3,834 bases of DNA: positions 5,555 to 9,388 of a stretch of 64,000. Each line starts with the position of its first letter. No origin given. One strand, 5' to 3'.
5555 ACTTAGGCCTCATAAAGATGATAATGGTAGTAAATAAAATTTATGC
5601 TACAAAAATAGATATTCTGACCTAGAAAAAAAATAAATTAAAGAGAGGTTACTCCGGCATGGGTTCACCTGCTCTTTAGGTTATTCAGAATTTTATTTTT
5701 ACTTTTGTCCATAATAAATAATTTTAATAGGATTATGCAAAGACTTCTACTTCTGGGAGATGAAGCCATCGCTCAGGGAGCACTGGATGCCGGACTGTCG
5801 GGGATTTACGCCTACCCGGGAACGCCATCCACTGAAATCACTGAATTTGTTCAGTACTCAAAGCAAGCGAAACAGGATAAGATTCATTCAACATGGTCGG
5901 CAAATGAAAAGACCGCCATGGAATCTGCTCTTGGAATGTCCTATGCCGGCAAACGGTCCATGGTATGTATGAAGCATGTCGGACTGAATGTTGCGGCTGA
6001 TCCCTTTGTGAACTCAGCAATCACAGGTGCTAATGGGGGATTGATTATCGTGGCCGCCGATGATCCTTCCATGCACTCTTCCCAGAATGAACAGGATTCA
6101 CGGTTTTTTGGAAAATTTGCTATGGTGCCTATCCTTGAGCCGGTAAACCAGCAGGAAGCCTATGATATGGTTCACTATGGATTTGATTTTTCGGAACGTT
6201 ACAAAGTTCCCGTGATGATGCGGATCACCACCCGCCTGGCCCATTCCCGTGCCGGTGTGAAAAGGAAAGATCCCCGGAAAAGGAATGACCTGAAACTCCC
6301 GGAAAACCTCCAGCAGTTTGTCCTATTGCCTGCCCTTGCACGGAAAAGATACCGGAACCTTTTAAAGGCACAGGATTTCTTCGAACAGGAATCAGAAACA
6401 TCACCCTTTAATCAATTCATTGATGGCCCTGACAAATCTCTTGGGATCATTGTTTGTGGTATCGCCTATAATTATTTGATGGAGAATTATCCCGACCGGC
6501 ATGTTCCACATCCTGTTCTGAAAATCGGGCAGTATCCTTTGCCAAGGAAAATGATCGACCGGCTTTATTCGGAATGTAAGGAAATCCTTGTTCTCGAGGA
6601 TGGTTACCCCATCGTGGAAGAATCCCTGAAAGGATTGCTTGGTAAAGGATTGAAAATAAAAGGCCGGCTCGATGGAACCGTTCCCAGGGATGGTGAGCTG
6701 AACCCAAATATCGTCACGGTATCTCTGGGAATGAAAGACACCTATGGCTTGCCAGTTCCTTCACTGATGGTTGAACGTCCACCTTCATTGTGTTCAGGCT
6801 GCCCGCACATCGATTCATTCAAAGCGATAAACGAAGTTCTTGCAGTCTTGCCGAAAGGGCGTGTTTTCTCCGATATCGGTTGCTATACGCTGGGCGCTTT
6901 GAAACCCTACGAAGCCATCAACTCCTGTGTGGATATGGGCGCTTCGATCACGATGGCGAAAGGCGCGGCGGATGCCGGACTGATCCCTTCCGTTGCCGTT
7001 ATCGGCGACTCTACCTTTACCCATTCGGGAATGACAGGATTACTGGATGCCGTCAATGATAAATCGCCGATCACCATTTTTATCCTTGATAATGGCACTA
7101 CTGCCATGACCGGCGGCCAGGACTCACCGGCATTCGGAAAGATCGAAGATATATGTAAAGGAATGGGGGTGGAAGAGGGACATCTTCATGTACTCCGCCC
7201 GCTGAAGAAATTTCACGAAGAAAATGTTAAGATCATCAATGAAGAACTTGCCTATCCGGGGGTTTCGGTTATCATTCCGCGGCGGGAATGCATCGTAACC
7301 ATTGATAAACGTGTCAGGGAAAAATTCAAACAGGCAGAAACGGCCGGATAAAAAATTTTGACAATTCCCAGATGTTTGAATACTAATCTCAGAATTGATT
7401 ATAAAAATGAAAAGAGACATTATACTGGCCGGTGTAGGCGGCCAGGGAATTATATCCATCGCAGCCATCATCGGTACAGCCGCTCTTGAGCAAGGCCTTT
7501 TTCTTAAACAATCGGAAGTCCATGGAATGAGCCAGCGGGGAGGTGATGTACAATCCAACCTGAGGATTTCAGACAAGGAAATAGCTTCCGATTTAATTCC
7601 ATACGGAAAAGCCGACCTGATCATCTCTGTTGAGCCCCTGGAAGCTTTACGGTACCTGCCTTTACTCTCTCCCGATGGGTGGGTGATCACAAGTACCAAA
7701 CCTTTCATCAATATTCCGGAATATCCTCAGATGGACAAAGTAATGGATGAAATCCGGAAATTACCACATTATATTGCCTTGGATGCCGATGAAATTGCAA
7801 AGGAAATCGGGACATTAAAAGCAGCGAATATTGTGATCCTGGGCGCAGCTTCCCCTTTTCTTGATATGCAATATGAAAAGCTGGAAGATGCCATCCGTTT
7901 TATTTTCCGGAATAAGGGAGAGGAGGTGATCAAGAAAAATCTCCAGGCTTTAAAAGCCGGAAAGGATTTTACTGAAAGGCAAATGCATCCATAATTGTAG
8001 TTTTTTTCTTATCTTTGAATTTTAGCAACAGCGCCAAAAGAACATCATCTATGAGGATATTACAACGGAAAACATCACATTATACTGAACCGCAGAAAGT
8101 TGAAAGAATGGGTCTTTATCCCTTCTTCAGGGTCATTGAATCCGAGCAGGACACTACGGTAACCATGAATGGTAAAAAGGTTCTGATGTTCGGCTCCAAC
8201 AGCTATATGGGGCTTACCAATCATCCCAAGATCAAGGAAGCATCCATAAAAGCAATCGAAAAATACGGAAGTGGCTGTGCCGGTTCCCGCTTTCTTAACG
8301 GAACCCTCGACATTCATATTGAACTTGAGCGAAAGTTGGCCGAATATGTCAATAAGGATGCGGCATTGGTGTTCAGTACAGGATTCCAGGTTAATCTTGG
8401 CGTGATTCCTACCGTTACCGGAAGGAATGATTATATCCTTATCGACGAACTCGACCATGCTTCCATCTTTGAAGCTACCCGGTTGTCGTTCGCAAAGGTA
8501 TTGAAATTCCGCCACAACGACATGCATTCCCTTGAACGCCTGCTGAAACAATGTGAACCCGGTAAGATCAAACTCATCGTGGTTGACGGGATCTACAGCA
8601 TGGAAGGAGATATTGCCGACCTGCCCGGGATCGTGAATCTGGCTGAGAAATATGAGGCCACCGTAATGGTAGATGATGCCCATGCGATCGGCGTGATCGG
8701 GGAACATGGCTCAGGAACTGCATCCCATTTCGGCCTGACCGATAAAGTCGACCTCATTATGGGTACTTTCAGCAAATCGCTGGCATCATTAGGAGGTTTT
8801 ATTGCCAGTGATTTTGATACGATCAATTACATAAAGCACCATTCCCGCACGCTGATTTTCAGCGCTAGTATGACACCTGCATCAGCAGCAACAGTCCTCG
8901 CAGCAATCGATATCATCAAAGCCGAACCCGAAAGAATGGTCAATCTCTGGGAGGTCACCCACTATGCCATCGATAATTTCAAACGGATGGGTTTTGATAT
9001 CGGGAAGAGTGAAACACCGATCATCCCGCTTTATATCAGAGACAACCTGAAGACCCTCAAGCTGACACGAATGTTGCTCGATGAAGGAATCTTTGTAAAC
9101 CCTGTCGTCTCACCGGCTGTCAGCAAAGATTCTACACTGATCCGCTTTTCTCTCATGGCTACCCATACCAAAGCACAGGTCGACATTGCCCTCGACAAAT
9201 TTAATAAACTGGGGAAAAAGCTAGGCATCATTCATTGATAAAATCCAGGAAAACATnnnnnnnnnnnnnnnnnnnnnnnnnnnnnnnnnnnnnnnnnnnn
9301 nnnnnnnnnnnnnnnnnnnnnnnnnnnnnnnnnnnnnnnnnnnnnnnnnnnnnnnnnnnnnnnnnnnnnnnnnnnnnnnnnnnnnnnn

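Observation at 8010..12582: SPT-like alpha-oxoamine synthase operon with an SDR reductase flanked by two double-GNAT paralogs: candidate sphingoid/sulfonolipid-type aminolipid pathway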

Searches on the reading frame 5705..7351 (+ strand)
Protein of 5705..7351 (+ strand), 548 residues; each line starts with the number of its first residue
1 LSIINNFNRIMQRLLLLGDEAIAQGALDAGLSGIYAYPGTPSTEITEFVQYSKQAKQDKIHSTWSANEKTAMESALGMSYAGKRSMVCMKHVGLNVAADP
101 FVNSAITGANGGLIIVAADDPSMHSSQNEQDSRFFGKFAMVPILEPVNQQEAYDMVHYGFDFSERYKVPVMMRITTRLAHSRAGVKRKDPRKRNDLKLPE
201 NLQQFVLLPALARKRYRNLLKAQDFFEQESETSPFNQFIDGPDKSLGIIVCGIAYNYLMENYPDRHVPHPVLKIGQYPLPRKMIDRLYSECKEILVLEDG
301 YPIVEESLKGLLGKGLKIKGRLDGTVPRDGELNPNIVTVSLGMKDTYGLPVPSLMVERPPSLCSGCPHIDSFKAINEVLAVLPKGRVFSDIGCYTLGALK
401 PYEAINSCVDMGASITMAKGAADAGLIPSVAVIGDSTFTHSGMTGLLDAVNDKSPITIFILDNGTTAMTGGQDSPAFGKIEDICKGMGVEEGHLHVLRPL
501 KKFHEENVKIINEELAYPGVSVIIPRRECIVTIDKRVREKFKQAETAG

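Call 3: search_protein_families(library=pfam, proteins=[window:5705-7351:+], max_evalue=0.01)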
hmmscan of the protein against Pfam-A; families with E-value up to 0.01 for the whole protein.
window:5705-7351:+ (548 aa): 3 families
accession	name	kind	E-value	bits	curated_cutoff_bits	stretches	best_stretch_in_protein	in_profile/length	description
PF02775.26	TPP_enzyme_C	-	1.1e-13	51.7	21.9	1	390-479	1-98/151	Thiamine pyrophosphate enzyme, C-terminal TPP binding domain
PF01855.24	POR_N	-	3.1e-13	50.4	27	1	25-195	2-175/231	Pyruvate flavodoxin/ferredoxin oxidoreductase, thiamine diP-bdg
PF02776.23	TPP_enzyme_N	-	0.0012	19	26.8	0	19-96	4-76/119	Thiamine pyrophosphate enzyme, N-terminal TPP binding domain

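Call 4: search_protein_families(library=ncbifam, proteins=[window:5705-7351:+], max_evalue=0.01)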
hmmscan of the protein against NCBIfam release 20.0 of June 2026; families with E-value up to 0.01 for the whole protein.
window:5705-7351:+ (548 aa): 13 families
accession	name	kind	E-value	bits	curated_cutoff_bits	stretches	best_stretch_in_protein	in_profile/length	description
TIGR03336.1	IOR_alpha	equivalog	9.8e-161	536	650.9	1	13-540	2-541/595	indolepyruvate ferredoxin oxidoreductase subunit alpha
NF009589.0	PRK13030.1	subfamily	6.9e-35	120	816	1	82-490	117-561/1170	indolepyruvate ferredoxin oxidoreductase family protein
NF009588.0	PRK13029.1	subfamily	4.2e-22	77.9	952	2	351-474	445-561/1196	indolepyruvate ferredoxin oxidoreductase family protein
NF006412.0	PRK08659.1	equivalog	1.4e-17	64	411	1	12-190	4-186/378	2-oxoacid:acceptor oxidoreductase subunit alpha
TIGR03710.1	OAFO_sf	subfamily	4.6e-16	58.5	482.75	2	12-88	192-266/561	2-oxoacid:acceptor oxidoreductase subunit alpha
NF005507.0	PRK07119.1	subfamily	5.2e-16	58.4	399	1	11-180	2-175/352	3-methyl-2-oxobutanoate dehydrogenase subunit VorB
NF007206.0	PRK09627.1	equivalog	4e-07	29.3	579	1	14-185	4-179/375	2-oxoglutarate synthase subunit alpha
NF006232.0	PRK08366.1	equivalog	1.6e-06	27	646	1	13-172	7-166/394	2-ketoisovalerate ferredoxin oxidoreductase subunit alpha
NF007201.0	PRK09622.1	equivalog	0.00037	19.5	590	1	21-171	18-170/405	2-oxoacid:ferredoxin oxidoreductase subunit alpha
NF040682.1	PorA_Arch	equivalog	0.00054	19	550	1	15-98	5-88/387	pyruvate synthase subunit PorA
NF008820.0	PRK11866.1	equivalog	0.0009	18.7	402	1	354-476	9-135/287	2-oxoacid ferredoxin oxidoreductase subunit beta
TIGR03297.1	Ppyr-DeCO2ase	equivalog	0.00097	18.2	312.5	1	34-102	2-70/360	phosphonopyruvate decarboxylase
NF006721.0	PRK09259.1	equivalog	0.005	15.5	557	0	411-465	431-484/574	oxalyl-CoA decarboxylase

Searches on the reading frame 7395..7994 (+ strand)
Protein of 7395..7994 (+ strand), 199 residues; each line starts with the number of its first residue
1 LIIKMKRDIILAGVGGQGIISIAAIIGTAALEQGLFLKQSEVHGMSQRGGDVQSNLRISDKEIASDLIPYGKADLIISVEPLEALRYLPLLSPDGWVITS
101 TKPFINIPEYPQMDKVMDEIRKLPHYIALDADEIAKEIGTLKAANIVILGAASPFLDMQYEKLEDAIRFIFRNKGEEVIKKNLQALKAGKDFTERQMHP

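Call 3: search_protein_families(library=pfam, proteins=[window:7395-7994:+], max_evalue=0.01)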
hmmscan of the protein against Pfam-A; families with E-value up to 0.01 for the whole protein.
window:7395-7994:+ (199 aa): 2 families
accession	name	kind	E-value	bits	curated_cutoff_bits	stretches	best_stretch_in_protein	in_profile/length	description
PF01558.24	POR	-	5.6e-35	121.5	27.4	1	15-190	1-172/173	Pyruvate ferredoxin/flavodoxin oxidoreductase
PF17476.7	Binary_toxB_3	-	0.004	17.7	28.4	1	133-197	36-100/102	Clostridial binary toxin B/anthrax toxin PA domain 3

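Call 4: search_protein_families(library=ncbifam, proteins=[window:7395-7994:+], max_evalue=0.01)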
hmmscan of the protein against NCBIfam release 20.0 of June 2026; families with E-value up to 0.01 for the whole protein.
window:7395-7994:+ (199 aa): 26 families (the best 25 are shown)
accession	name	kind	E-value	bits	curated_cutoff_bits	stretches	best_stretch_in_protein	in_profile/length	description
NF005324.0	PRK06853.1-4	equivalog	1.4e-92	309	222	1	5-197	1-193/196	indolepyruvate oxidoreductase subunit beta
NF005323.0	PRK06853.1-3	equivalog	1.4e-47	162.2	238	1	4-193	4-195/197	indolepyruvate oxidoreductase subunit beta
TIGR03334.1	IOR_beta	equivalog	3.3e-46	157.6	205.8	1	8-190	2-188/189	indolepyruvate ferredoxin oxidoreductase subunit beta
NF005322.0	PRK06853.1-2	equivalog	3.4e-44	151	237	1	6-195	5-195/197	indolepyruvate oxidoreductase subunit beta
NF005325.0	PRK06853.1-5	equivalog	3.4e-42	144.4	230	1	5-192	2-190/192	indolepyruvate oxidoreductase subunit beta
NF005326.0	PRK06853.1-6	equivalog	3.8e-34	118.2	348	1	8-190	5-193/202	indolepyruvate oxidoreductase subunit beta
NF004917.0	PRK06274.1-3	equivalog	2.6e-31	109.1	284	1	5-157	1-160/203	indolepyruvate oxidoreductase subunit beta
NF005328.0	PRK06853.2-2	equivalog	1.2e-28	100.1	240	1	7-154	4-151/192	indolepyruvate oxidoreductase subunit beta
NF004918.0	PRK06274.1-4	equivalog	1.8e-26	93.1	278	1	5-188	1-187/202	indolepyruvate oxidoreductase subunit beta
NF004915.0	PRK06274.1-1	equivalog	1.5e-24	86.5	274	1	6-193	2-192/194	indolepyruvate oxidoreductase subunit beta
NF004916.0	PRK06274.1-2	equivalog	2.2e-24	86.5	227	1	5-190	1-173/178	indolepyruvate oxidoreductase subunit beta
NF005327.0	PRK06853.2-1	equivalog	2.6e-22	79.6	242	1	8-152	5-150/194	indolepyruvate oxidoreductase subunit beta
TIGR03710.1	OAFO_sf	subfamily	3.5e-16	58.9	482.75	1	9-196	4-176/561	2-oxoacid:acceptor oxidoreductase subunit alpha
NF006323.0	PRK08537.1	equivalog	7.5e-15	54.7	235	1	5-194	1-179/181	2-oxoacid:ferredoxin oxidoreductase subunit gamma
NF009589.0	PRK13030.1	subfamily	1.4e-14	52.8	816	1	6-192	728-926/1170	indolepyruvate ferredoxin oxidoreductase family protein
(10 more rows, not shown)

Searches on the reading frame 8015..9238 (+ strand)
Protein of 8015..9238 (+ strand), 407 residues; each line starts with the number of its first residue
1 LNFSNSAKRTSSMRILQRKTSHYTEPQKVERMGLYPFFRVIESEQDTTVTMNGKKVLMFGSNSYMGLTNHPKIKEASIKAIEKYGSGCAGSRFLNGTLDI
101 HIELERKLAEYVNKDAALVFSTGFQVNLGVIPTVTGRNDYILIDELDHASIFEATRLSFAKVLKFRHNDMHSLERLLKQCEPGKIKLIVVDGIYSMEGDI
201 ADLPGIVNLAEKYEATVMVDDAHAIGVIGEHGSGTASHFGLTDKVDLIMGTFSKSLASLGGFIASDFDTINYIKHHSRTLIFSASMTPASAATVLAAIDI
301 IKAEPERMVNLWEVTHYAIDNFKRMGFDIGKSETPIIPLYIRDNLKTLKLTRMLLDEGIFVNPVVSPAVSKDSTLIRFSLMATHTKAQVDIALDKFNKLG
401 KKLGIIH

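Call 3: search_protein_families(library=pfam, proteins=[window:8015-9238:+], max_evalue=0.01)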
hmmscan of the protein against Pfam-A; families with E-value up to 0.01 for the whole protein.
window:8015-9238:+ (407 aa): 4 families
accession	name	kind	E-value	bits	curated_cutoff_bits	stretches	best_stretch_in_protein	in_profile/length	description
PF00155.27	Aminotran_1_2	-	7.8e-55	186.9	19.7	1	55-395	2-360/361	Aminotransferase class I and II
PF01053.26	Cys_Met_Meta_PP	-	4.5e-06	25.9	27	1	90-227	46-180/381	Cys/Met metabolism PLP-dependent enzyme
PF00266.25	Aminotran_5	-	2.5e-05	23.9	21.5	1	131-226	82-181/371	Aminotransferase class-V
PF01212.27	Beta_elim_lyase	-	0.00097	19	27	1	103-278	36-224/288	Beta-eliminating lyase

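Call 4: search_protein_families(library=ncbifam, proteins=[window:8015-9238:+], max_evalue=0.01)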
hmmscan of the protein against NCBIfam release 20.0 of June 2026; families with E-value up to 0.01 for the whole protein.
window:8015-9238:+ (407 aa): 22 families
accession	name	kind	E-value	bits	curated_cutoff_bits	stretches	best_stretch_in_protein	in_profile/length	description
NF047600.1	SerpalmtaseCFB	equivalog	9.6e-205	679.7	640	1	15-405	4-394/395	serine palmitoyltransferase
TIGR01825.1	gly_Cac_T_rel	subfamily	3.3e-124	414.5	535.4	1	28-406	7-385/385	BioF/Kbl family PLP-dependent acyltransferase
NF005394.0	PRK06939.1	equivalog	5.9e-120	400.6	460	1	27-406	14-397/397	glycine C-acetyltransferase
NF047599.1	SerpalmtaseBetaP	equivalog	7e-118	393.7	500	1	13-403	1-393/394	serine palmitoyltransferase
TIGR00858.1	bioF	equivalog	6.8e-115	383.7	426.45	1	40-396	7-364/365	8-amino-7-oxononanoate synthase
TIGR01822.1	2am3keto_CoA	equivalog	3.1e-95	319.4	493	1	24-406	7-393/393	glycine C-acetyltransferase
NF047603.1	SerpalmtaseAlphaP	equivalog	7.6e-95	317.9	670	1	36-406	26-399/399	serine palmitoyltransferase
TIGR01821.1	5aminolev_synth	equivalog_domain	4.5e-80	269.5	338.55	1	51-405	41-399/402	5-aminolevulinate synthase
NF005526.0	PRK07179.1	equivalog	4.9e-70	236.2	428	1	52-394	48-390/407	alpha-hydroxyketone-type quorum-sensing autoinducer synthase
NF005697.0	PRK07505.1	subfamily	2.2e-51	174.7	342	1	15-392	13-391/405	hypothetical protein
NF004608.1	PRK05937.1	equivalog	8.9e-42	143.2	399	1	87-394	42-340/366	8-amino-7-oxononanoate synthase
NF000586.1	PRK00011.1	subfamily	2.1e-06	26.7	335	1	81-362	41-333/404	serine hydroxymethyltransferase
TIGR01328.1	met_gam_lyase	equivalog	1.2e-05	24.3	549.7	1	87-295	50-250/391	methionine gamma-lyase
NF006810.0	PRK09331.1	subfamily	2.8e-05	23.1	301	1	78-260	39-228/397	Sep-tRNA:Cys-tRNA synthetase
TIGR02539.1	SepCysS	equivalog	5.9e-05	22.3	365.25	1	75-258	22-212/370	O-phospho-L-seryl-tRNA:Cys-tRNA synthase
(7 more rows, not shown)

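Call 71: search_solved_structures(query=window:8051-9235:+, max_evalue=1e-60, show_alignments=5)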
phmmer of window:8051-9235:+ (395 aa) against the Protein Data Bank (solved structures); distinct sequences matched with E-value up to 1e-60: 21.
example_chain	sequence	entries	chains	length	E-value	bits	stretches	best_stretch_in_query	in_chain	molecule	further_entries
8guh_A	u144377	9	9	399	1.5e-148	498.1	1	6-390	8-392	Serine palmitoyltransferase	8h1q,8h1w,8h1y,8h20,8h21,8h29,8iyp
3a2b_A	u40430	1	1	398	1.5e-148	498.1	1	6-390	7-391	Serine palmitoyltransferase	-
8s1y_A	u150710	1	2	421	2.1e-90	306.8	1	13-394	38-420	8-amino-7-oxononanoate synthase/2-amino-3-ketobutyrate coenzyme A ligase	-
7poa_A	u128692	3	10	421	5.4e-90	305.4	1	13-394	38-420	8-amino-7-oxononanoate synthase/2-amino-3-ketobutyrate coenzyme A ligase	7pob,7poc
3tqx_A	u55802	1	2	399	2.7e-82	280.1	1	14-394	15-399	2-amino-3-ketobutyrate coenzyme A ligase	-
2w8t_A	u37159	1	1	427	3.3e-79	269.9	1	12-394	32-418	SERINE PALMITOYLTRANSFERASE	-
2jgt_A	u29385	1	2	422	5.4e-79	269.2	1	12-394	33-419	SERINE PALMITOYLTRANSFERASE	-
2jg2_A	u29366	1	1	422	6.2e-79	269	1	12-394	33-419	SERINE PALMITOYLTRANSFERASE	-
2w8u_A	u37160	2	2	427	6.3e-79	269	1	12-394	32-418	SERINE PALMITOYLTRANSFERASE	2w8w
2w8j_A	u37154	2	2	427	6.3e-79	269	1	12-394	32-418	SERINE PALMITOYLTRANSFERASE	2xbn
2w8v_A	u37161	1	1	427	8.6e-79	268.5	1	12-394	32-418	SERINE PALMITOYLTRANSFERASE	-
4bmk_A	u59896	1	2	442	5e-78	266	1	12-394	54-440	SERINE PALMITOYLTRANSFERASE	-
1fc4_A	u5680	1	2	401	7.5e-78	265.4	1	18-394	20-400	2-AMINO-3-KETOBUTYRATE CONENZYME A LIGASE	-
7v58_A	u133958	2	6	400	1.1e-75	258.3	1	15-394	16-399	2-amino-3-ketobutyrate coenzyme A ligase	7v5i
2x8u_A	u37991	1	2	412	1.8e-75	257.6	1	34-394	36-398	SERINE PALMITOYLTRANSFERASE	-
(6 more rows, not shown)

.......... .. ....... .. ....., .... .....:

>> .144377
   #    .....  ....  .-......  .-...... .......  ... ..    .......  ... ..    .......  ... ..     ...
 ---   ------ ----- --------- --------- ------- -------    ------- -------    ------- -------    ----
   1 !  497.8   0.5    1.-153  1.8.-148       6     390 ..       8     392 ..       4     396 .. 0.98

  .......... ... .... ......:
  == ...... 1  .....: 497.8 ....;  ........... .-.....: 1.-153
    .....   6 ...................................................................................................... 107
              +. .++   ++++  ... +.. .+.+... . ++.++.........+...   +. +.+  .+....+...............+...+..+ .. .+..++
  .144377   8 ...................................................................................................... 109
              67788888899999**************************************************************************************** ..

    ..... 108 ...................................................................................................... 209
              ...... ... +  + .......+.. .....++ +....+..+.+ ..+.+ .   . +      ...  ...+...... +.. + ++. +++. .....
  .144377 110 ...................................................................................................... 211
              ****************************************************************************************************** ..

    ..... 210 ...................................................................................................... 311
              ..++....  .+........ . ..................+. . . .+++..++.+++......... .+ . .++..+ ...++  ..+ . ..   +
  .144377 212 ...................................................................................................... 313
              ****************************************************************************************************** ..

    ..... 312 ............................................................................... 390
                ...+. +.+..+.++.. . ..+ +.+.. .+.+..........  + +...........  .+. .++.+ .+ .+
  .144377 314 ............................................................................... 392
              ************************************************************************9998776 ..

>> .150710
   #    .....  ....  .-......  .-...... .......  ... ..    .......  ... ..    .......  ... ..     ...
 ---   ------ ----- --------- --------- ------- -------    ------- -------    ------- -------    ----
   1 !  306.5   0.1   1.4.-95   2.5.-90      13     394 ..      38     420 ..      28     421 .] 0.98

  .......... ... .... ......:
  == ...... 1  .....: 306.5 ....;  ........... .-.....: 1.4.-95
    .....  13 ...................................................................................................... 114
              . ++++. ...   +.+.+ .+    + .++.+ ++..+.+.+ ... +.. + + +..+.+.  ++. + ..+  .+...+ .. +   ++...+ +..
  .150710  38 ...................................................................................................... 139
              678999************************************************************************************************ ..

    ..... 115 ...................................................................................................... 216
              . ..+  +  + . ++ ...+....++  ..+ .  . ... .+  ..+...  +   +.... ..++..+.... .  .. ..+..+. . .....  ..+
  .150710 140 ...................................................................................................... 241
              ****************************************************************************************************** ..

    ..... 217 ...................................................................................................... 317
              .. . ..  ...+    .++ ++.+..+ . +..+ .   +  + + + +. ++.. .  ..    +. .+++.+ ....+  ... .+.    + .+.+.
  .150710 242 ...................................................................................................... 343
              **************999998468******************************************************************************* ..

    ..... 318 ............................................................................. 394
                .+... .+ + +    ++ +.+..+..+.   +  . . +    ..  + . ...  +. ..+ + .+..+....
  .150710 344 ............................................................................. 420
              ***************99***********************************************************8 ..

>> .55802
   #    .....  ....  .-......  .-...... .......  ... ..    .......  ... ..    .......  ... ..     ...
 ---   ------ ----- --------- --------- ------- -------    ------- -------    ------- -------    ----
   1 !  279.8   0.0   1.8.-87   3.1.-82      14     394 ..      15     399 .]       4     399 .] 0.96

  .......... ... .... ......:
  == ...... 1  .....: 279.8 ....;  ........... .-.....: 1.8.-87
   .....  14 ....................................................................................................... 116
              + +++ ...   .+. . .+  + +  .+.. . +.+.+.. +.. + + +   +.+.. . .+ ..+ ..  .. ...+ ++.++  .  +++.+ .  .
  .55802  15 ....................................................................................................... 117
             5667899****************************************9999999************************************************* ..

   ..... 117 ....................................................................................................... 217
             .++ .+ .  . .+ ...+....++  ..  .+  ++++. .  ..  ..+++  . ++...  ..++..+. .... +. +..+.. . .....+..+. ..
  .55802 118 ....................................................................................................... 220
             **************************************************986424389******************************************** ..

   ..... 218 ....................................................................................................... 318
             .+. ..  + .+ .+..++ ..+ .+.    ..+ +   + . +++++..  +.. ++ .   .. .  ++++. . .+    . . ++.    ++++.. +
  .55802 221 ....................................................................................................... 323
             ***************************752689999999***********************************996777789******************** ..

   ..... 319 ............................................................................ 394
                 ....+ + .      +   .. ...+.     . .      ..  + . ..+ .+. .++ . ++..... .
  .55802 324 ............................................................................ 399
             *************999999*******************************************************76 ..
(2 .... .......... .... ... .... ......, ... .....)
